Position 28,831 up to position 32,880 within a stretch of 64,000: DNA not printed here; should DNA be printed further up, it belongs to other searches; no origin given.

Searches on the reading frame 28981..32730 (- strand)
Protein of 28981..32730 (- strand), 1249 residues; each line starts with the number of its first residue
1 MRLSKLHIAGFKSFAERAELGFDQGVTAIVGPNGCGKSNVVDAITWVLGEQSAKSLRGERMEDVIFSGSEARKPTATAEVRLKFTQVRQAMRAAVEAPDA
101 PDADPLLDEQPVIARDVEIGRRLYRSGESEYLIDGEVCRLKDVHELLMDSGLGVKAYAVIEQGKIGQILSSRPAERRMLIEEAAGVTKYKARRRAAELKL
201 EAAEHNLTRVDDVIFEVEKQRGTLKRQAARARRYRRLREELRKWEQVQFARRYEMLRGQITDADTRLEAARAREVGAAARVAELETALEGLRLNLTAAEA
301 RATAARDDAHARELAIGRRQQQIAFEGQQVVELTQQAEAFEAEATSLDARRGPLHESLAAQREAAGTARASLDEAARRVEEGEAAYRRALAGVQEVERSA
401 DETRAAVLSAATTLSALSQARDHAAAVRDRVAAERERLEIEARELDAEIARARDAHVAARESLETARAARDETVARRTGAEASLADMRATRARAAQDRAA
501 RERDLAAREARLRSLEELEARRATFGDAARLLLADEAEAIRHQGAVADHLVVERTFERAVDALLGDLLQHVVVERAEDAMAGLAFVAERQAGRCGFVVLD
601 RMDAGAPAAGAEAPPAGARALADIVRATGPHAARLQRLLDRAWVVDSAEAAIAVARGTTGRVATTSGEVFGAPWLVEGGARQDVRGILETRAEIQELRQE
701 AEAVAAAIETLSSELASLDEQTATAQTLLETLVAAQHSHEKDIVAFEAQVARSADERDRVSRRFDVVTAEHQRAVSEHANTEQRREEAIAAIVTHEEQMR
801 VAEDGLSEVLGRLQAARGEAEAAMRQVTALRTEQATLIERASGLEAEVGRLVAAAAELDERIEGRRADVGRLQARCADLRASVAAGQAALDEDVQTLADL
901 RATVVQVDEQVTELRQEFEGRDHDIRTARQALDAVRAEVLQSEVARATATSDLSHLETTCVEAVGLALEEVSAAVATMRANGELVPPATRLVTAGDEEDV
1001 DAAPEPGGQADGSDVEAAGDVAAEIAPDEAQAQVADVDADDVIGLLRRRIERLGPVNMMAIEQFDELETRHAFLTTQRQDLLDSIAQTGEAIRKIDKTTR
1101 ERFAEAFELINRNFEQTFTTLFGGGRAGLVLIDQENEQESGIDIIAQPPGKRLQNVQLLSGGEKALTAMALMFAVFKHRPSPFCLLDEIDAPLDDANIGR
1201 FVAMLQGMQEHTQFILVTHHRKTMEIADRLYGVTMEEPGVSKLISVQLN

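Call 11: search_protein_families(library=pfam, proteins=[window:28981-32730:-], max_evalue=0.001)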
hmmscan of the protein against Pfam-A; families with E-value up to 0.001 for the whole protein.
window:28981-32730:- (1249 aa): 7 families
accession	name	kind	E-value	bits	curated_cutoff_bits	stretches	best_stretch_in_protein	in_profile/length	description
PF02463.25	SMC_N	-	6.5e-68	228.9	40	1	3-1241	2-219/220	RecF/RecN/SMC N terminal domain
PF06470.18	SMC_hinge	-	1e-18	68.3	22.5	1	543-654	5-115/116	SMC proteins Flexible Hinge Domain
PF13476.12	AAA_23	-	4.4e-16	60.6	27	1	5-114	1-87/201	AAA domain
PF13175.12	AAA_15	-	3e-10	40.7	32.1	1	1-62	1-55/374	AAA ATPase domain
PF13304.12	AAA_21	-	1.3e-09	39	27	1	26-69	1-34/304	AAA domain, putative AbiEii toxin, Type IV TA system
PF13555.12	AAA_29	-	6.2e-06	26.3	27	1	4-49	2-47/61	P-loop containing region of AAA domain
PF00005.33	ABC_tran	-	7e-05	23.9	25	0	26-63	13-51/137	ABC transporter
